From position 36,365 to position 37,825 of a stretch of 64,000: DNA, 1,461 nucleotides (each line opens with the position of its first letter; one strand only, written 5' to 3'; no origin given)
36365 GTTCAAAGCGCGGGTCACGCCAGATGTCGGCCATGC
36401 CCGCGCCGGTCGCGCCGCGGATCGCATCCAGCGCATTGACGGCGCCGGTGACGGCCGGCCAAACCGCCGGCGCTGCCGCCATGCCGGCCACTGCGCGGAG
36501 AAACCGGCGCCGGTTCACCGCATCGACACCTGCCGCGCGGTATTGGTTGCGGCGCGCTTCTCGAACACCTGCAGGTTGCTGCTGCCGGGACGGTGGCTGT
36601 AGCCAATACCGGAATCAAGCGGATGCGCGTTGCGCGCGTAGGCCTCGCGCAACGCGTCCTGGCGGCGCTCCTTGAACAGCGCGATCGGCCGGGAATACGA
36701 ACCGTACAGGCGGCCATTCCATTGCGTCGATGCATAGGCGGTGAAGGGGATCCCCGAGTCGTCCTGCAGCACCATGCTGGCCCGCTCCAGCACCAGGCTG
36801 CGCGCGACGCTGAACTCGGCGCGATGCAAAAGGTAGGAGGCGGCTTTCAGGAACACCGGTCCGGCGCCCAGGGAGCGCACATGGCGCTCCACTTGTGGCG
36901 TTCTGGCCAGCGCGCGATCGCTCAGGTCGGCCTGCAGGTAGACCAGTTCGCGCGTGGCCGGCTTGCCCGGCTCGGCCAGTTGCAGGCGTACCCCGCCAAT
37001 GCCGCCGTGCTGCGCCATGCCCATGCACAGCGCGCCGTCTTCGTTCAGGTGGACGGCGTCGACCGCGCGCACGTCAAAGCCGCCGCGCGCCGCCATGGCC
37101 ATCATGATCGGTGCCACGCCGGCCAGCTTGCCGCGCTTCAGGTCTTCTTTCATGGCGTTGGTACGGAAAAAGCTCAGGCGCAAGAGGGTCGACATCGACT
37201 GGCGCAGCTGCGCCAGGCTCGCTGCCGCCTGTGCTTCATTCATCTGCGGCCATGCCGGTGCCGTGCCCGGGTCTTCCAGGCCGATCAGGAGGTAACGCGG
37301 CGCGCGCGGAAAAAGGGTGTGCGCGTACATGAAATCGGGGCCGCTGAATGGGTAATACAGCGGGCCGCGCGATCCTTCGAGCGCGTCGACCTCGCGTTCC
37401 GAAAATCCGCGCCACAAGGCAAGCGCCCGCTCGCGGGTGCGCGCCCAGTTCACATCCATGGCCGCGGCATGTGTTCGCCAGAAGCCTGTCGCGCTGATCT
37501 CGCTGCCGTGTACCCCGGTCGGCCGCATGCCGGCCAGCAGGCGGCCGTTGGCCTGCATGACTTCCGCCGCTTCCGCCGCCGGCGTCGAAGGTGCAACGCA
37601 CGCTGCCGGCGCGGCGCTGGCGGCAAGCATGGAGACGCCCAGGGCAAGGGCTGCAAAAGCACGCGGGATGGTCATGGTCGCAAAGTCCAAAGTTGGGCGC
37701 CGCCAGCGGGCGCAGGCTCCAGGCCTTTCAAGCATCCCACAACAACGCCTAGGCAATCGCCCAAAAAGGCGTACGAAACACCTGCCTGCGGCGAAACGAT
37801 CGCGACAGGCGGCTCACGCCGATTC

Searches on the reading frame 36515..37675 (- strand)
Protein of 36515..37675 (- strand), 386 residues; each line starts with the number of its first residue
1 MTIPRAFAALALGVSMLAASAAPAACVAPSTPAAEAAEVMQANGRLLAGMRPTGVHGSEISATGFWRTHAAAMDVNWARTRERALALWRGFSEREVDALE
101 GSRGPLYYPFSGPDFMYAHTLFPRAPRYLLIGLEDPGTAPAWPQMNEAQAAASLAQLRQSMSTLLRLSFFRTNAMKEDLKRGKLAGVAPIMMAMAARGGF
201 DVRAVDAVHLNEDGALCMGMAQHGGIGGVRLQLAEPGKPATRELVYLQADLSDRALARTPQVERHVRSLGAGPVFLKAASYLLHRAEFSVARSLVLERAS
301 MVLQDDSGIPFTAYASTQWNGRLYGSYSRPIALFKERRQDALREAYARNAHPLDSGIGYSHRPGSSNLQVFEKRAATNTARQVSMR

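Call 9: search_protein_families(library=pfam, proteins=[window:36515-37675:-], max_evalue=0.01)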
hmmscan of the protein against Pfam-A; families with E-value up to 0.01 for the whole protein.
window:36515-37675:- (386 aa): 0 families

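Call 10: search_protein_families(library=ncbifam, proteins=[window:36515-37675:-], max_evalue=0.01)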
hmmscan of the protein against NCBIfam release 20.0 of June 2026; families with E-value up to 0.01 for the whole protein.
window:36515-37675:- (386 aa): 0 families

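Call 11: find_encoding_contigs(protein=window:36515-37675:-, flank=10000, max_places=6)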
Protein window:36515-37675:- (386 aa): no gene with exactly this product is on record in the collection.

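Call 15: find_homologous_proteins(query=window:36515-37675:-)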
Query window:36515-37675:- (386 aa): 587 proteins with E <= 0.001 among 8000 candidates; the best 120 are listed.
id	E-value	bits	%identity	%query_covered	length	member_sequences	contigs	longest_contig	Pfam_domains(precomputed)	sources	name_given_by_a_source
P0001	1.1e-232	790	93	100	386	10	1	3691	-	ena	-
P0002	2.8e-220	749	87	100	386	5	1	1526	-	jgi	jgi:hypothetical protein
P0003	3.4e-200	683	80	100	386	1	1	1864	-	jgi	-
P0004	1.3e-187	641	84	90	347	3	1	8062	-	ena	-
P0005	5.4e-183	626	74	100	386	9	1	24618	-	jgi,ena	-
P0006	8.9e-179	612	75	92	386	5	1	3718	-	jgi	jgi:hypothetical protein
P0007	3.4e-168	577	71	90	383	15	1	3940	-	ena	-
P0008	4.9e-166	570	68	98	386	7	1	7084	-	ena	-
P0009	2.6e-165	568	70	89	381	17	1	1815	-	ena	-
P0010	2.1e-164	565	68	98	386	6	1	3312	-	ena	-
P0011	4.9e-160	551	65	100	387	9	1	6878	-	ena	-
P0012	5.4e-159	547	67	92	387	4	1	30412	-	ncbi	-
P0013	1.3e-155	536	65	100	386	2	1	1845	-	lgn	-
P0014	3.2e-155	535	66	92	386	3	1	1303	-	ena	-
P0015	2.4e-154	532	67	87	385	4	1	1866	-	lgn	-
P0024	5.2e-144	498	60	95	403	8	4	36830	-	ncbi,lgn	-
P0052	2.5e-60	223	35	94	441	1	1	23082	-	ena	-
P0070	1.0e-58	217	40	79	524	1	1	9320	-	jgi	jgi:hypothetical protein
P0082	4.8e-58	215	39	80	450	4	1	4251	-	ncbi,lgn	-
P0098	2.7e-56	209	38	86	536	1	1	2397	-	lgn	-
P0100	3.9e-56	209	38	88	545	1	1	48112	-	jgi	-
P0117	2.6e-55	206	34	91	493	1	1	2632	-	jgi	jgi:hypothetical protein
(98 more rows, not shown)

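Call 23: find_related_loci(query=A1, collection=genome_contigs, flank=10000)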
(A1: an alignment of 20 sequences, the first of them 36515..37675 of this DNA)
Query A1 (386 aa) in genome_contigs; peptide patterns used: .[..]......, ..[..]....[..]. (x = any residue, [..] = any of these).
600 stretches matched a pattern (row limit reached: there are more); 584 encode a relative of the query (tblastn E <= 1e-3); the best 80 are kept; 80 distinct loci.
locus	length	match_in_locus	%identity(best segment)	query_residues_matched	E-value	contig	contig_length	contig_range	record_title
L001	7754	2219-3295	63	20-374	1e-147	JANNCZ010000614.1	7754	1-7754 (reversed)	MAG: Burkholderiales bacterium isolate OTE_78_metabat_101_sub OTE_78_k141_1048479, whole genome shotgun sequence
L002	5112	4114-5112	63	9-341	4e-132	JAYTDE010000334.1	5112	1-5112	MAG: Burkholderiales bacterium isolate GFS_1658 GFS_1658_333, whole genome shotgun sequence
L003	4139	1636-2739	39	13-375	1e-79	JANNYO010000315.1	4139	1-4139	MAG: Rhodanobacteraceae bacterium isolate VAR_34_concoct_115_sub VAR_34_k141_1172649, whole genome shotgun sequence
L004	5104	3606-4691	39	20-376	6e-77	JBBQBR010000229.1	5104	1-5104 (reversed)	MAG: Lysobacterales bacterium isolate Co_metawrap_1319 Cmw_1319_k141_6174416_length_5104_cov_8.0000, whole genome shotgu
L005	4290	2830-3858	40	22-359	1e-74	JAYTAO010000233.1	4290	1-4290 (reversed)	MAG: Rhodanobacteraceae bacterium isolate GFS_13943 GFS_13943_232, whole genome shotgun sequence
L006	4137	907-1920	36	34-368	3e-74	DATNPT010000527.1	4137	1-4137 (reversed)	MAG TPA_asm: Chroococcales cyanobacterium isolate SMAG_U16488 k141_413969, whole genome shotgun sequence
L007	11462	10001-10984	38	45-368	1e-73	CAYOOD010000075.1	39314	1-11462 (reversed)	MAG TPA_asm: uncultured bacterium isolate binchicken_co135_64 genome assembly, contig: NODE_2029_length_39314_cov_25.431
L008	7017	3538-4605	39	26-376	2e-73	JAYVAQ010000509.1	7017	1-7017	MAG: Rhodanobacteraceae bacterium isolate GL26_DN_metabinner_7 GL26_DN_metabinner_7_508, whole genome shotgun sequence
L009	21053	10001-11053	35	21-373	6e-72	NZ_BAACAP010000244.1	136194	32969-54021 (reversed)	Scytonema sp. NUACC26 sequence244, whole genome shotgun sequence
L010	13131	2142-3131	34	37-368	3e-71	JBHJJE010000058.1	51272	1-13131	MAG: Mastigocoleus sp. isolate pac_S11C2856_1 S11Ck141_1623397, whole genome shotgun sequence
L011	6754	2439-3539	35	18-379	2e-70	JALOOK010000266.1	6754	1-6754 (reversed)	MAG: Oscillatoria sp. Prado101 scaffold_16407, whole genome shotgun sequence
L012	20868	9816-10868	36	27-374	6e-70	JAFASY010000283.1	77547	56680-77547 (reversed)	MAG: Chroococcidiopsidaceae cyanobacterium CP_BM_ER_R8_30 BM_ER_R8_k147_704705, whole genome shotgun sequence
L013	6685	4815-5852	35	30-368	1e-69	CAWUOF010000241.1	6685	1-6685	MAG: uncultured bacterium isolate SRR1522964_concoct_30_1705335406 genome assembly, contig: ERZ11849542.2625, whole geno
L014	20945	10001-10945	37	60-374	6e-69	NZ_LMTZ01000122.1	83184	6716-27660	Mastigocoleus testarum BC008 Contig-53, whole genome shotgun sequence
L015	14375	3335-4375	34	27-374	8e-69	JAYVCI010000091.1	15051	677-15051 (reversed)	MAG: Chitinophagaceae bacterium isolate GL30_UP_metabinner_1 GL30_UP_metabinner_1_90, whole genome shotgun sequence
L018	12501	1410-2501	38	21-374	5e-68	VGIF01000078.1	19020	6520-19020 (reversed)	MAG: Betaproteobacteria bacterium isolate K_Offshore_80m_m2_113 K_Offshore_80m_m2_113_Ga0194132_10006066, whole genome s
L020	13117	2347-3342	34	35-368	1e-67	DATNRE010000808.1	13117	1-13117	MAG TPA_asm: Candidatus Obscuribacterales bacterium isolate SMAG_U16525 k141_272369, whole genome shotgun sequence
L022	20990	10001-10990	35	37-368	4e-67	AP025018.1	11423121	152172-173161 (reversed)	Calothrix sp. PCC 7716 DNA, complete genome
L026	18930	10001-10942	38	66-374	1e-66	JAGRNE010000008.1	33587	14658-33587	MAG: Leptospiraceae bacterium isolate HKST-UBA09 NODE_8_length_33587_cov_4.303700, whole genome shotgun sequence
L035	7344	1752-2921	32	7-377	1e-64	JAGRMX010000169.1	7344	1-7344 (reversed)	MAG: Leptospiraceae bacterium isolate HKST-UBA02 NODE_169_length_7344_cov_3.615247, whole genome shotgun sequence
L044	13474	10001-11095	38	20-374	3e-63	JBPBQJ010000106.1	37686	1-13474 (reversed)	MAG: Janthinobacterium lividum isolate 3300037410_metabat.40 3300037410_metabat.40_Ga0393330_0000781, whole genome shotg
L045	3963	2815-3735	39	62-368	3e-63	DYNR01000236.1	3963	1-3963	MAG TPA_asm: Chthoniobacter flavus isolate SulCav_FS08_3_55_42 SulCav_FS08_3_16496_length_3963_cov_23_689611, whole geno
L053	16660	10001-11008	36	33-370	7e-62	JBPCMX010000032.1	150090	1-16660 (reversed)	MAG: Chthoniobacterales bacterium isolate TH_ant_mag_115 S1Ck127_6577776_flag_1_multi_17.0000_len_150090, whole genome s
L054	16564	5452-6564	37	7-366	2e-61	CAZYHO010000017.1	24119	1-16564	MAG TPA_asm: uncultured Akkermansia sp. isolate SRP344714_co2_111 genome assembly, contig: NODE_5319_length_24119_cov_11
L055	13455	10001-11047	37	30-374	2e-61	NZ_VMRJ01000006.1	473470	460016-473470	Hymenobacter setariae strain Fur1 contig6, whole genome shotgun sequence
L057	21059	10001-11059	37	1-368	6e-61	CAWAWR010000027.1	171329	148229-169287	MAG: uncultured Alphaproteobacteria bacterium isolate MFD05567.bin.2.196 genome assembly, contig: contig_58739, whole ge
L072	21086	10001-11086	34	30-370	2e-58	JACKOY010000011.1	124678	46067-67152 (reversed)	MAG: Spirochaetales bacterium isolate HK-STAS-SPIR-1 HK-STAS-SPIR-1_11, whole genome shotgun sequence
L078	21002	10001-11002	33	27-374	2e-58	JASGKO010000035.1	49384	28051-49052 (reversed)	MAG: Chthoniobacteraceae bacterium isolate 5N596 JMF-2111-06-0005.ont.bin.596_34, whole genome shotgun sequence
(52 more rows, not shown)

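Call 31: find_encoding_contigs(protein=P0005, flank=10000, max_places=3)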
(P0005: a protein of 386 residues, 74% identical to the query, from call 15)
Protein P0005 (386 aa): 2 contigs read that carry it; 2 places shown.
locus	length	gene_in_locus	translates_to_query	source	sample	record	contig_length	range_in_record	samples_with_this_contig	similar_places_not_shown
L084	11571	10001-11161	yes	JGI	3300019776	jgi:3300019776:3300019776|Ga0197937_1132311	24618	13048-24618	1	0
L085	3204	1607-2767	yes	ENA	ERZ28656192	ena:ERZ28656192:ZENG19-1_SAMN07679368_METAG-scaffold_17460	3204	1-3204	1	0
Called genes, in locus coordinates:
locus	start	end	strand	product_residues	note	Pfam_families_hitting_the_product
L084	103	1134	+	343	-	PF00561:Abhydrolase_1, PF12697:Abhydrolase_6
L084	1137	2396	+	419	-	PF04389:Peptidase_M28 (weak), PF01546:Peptidase_M20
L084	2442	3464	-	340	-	PF03401:TctC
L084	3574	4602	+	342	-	PF00296:Bac_luciferase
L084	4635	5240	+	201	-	PF00903:Glyoxalase, PF13669:Glyoxalase_4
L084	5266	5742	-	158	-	PF12802:MarR_2 (weak), PF13404:HTH_AsnC-type, PF13412:HTH_24, PF08279:HTH_11 (weak), PF01037:AsnC_trans_reg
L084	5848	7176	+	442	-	PF00202:Aminotran_3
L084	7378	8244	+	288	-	PF00892:EamA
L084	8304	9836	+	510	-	PF07364:DUF1485, PF07171:MlrC_C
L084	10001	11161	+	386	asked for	-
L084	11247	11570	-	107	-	?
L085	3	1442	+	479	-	?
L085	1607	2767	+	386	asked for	-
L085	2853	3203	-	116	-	?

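Call 32: predict_structure(alignment_id=A2)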
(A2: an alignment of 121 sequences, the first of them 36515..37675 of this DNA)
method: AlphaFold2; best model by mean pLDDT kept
length: 386 residues; sequences in the alignment: 121
mean_pLDDT: 89.6   pTM: 0.88
mean pLDDT of the five models: 89.6, 89.4, 88.6, 88.0, 88.0
residues with pLDDT >= 90: 287; 70-90: 53; 50-70: 39; < 50: 7
segments of 3 or more residues with pLDDT < 50: 1-3
pLDDT, mean of each block of 10 residues (from residue 1): 51 56 84 97 98 94 97 93 89 95 96 92 97 95 94 94 79 70 91 97 98 97 95 95 98 98 98 93 95 98 95 96 93 86 96 78 82 78 48
secondary structure, 60 per line:
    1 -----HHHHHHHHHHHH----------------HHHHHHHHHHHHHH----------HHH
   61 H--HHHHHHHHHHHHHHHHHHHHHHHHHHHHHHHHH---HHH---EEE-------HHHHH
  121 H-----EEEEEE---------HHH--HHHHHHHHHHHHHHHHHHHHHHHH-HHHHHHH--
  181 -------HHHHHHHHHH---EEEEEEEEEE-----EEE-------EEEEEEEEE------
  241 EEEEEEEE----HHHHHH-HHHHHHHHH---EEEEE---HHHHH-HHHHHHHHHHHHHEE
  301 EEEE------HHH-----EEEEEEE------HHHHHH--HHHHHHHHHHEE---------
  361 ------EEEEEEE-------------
elements in order: H6-17 H34-47 H58-61 H64-96 E106-108 H116-121 E127-132 H147-170 H172-178 H188-197 E201-210 E216-218 E226-234 E241-248 H253-258 H260-268 E272-276 H280-284 H286-298 E299-304 E319-325 H332-337 H340-349 E367-373

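Call 35: search_protein_families(library=pfam, proteins=[L008:2027-3382:+, L044:8415-9761:+, L055:8385-9722:+, L022:8494-9813:+, L022:11067-12167:-, L001:800-1801:-], max_evalue=0.001)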
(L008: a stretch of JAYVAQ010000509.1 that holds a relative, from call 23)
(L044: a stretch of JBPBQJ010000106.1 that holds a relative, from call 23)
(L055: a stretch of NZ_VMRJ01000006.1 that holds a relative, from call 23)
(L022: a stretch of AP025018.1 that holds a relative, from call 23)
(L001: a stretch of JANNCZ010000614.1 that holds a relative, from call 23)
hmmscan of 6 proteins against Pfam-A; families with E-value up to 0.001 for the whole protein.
L008:2027-3382:+ (451 aa): 3 families
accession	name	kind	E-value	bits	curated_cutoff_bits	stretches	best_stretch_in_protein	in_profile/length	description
PF13520.12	AA_permease_2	-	3.5e-48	165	27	1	12-419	1-402/427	Amino acid permease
PF00324.27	AA_permease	-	6.2e-28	98.1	24.6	1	22-387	7-371/470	Amino acid permease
PF13906.12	AA_permease_C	-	0.00069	20.1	27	1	398-445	1-45/51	C-terminus of AA_permease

L044:8415-9761:+ (448 aa): 2 families
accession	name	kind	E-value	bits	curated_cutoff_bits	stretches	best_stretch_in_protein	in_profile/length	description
PF13520.12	AA_permease_2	-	1.2e-49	169.9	27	1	9-414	2-405/427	Amino acid permease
PF00324.27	AA_permease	-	2e-22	80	24.6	1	16-407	5-414/470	Amino acid permease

L055:8385-9722:+ (445 aa): 2 families
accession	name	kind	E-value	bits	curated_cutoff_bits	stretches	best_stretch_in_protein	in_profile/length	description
PF13520.12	AA_permease_2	-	8.2e-46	157.2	27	1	12-408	5-404/427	Amino acid permease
PF00324.27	AA_permease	-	2e-24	86.6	24.6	1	15-407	4-416/470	Amino acid permease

L022:8494-9813:+ (439 aa): 2 families
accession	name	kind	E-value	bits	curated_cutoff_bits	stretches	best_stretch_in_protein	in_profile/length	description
PF13520.12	AA_permease_2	-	4e-54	184.6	27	1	12-430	1-425/427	Amino acid permease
PF00324.27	AA_permease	-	5.4e-28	98.3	24.6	1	18-413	3-427/470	Amino acid permease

L022:11067-12167:- (366 aa): 2 families
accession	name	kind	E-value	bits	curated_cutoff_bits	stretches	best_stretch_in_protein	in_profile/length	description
PF00144.29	Beta-lactamase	-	1.3e-51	176.2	27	1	52-340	8-313/329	Beta-lactamase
PF13354.11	Beta-lactamase2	-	1e-06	28.7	22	1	88-123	15-50/214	Beta-lactamase enzyme family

L001:800-1801:- (333 aa): 1 family
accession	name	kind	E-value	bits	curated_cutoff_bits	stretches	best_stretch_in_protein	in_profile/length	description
PF03401.19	TctC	-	7e-64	216.4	27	1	57-324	1-269/274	Tripartite tricarboxylate transporter family receptor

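Call 40: search_solved_structures(query=A2, max_evalue=1)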
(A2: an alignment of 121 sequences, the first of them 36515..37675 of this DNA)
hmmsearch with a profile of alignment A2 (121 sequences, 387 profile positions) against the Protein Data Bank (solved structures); distinct sequences matched with E-value up to 1: 3.
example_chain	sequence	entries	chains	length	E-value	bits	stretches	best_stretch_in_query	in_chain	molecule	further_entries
6lkg_B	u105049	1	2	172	0.05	15.6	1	58-117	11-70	Sensor protein kinase HptS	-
6lkh_D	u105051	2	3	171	0.082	14.9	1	58-117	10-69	Sensor protein kinase HptS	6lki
9e0s_A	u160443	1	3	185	0.64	12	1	27-81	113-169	Sec-independent protein translocase protein TatC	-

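Call 43: search_protein_families(library=pfam, proteins=[L055:7743-8273:+, L055:6978-7673:+, L053:11027-12382:-, L055:4636-6396:+, L055:4164-4580:+, L055:1872-3707:-, L057:8749-9753:-, L009:8579-9805:+, L012:14442-15137:+, L009:12185-12967:-], max_evalue=0.001)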
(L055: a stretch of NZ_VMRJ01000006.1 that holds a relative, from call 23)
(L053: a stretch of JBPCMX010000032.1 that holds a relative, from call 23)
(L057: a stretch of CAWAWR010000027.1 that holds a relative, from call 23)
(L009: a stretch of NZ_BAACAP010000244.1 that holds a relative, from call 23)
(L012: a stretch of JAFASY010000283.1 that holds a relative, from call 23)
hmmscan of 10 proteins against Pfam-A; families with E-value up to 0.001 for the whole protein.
L055:7743-8273:+ (176 aa): 1 family
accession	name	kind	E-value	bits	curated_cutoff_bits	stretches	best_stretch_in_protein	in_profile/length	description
PF10652.14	DUF2480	-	7.2e-73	244.3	25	1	5-167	3-165/165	Protein of unknown function (DUF2480)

L055:6978-7673:+ (231 aa): 1 family
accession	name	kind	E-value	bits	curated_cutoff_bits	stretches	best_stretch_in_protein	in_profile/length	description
PF00814.31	TsaD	-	5.4e-27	95.6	24.8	1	34-154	26-148/264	tRNA N6-adenosine threonylcarbamoyltransferase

L053:11027-12382:- (451 aa): 1 family
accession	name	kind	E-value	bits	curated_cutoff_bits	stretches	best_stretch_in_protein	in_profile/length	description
PF00144.29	Beta-lactamase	-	1.7e-21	77.2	27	1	154-435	12-311/329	Beta-lactamase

L055:4636-6396:+ (586 aa): 5 families
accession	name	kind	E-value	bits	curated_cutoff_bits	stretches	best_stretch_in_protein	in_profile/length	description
PF03572.23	Peptidase_S41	-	3.4e-46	157.3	24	1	217-372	1-156/165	Peptidase family S41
PF17820.7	PDZ_6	-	2.2e-11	43.7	27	1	132-187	1-54/54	PDZ domain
PF13180.12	PDZ_2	-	5.1e-10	39.9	27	1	118-198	1-80/80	PDZ domain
PF00595.29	PDZ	-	2.9e-05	24.8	23.2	1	127-184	21-79/81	PDZ domain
PF22694.1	CtpB_N-like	-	3.5e-05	24.6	27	1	57-102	36-82/85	Activating protease CtpB N-terminal domain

L055:4164-4580:+ (138 aa): 1 family
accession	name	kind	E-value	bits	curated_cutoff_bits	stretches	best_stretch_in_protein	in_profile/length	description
PF00825.24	Ribonuclease_P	-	2.3e-14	53.8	22.3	1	12-92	1-77/109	Ribonuclease P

L055:1872-3707:- (611 aa): 4 families
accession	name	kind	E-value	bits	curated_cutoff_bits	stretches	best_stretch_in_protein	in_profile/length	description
PF17899.6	Peptidase_M61_N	-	4.6e-45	154.1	23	1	37-202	2-167/168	Peptidase M61 N-terminal domain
PF05299.18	Peptidase_M61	-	5.6e-35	120.7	22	1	296-409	2-117/118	M61 glycyl aminopeptidase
PF00595.29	PDZ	-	0.00026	21.7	23.2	1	501-545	8-57/81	PDZ domain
PF17820.7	PDZ_6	-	0.00034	20.7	27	1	518-551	2-35/54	PDZ domain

L057:8749-9753:- (334 aa): 0 families

L009:8579-9805:+ (408 aa): 1 family
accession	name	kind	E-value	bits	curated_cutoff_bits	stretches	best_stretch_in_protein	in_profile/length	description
PF13354.11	Beta-lactamase2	-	4.6e-16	59.2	22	1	190-378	79-214/214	Beta-lactamase enzyme family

L012:14442-15137:+ (231 aa): 4 families
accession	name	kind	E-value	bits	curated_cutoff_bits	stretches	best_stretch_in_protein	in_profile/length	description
PF00005.33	ABC_tran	-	4.1e-34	118.5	25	1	28-176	2-137/137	ABC transporter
PF13304.12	AAA_21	-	3.9e-09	37.4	27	0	146-212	236-304/304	AAA domain, putative AbiEii toxin, Type IV TA system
PF02463.25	SMC_N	-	1.4e-07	31.6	40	1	38-221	25-212/220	RecF/RecN/SMC N terminal domain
PF13481.12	AAA_25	-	4.3e-05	23.7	27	0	35-55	31-51/195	AAA domain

L009:12185-12967:- (260 aa): 4 families
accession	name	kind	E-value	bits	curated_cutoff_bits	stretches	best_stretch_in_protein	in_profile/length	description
PF13561.12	adh_short_C2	-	3.2e-61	207.3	27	1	12-254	1-234/236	Enoyl-(Acyl carrier protein) reductase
PF00106.31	adh_short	-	1.1e-57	195.1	26.6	1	6-198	1-191/195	short chain dehydrogenase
PF08659.16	KR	-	6.1e-11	43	22.6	1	8-168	3-161/180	KR domain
PF23441.1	SDR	-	4.8e-08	33.2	27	1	59-257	66-257/258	SDR-like rossmann domain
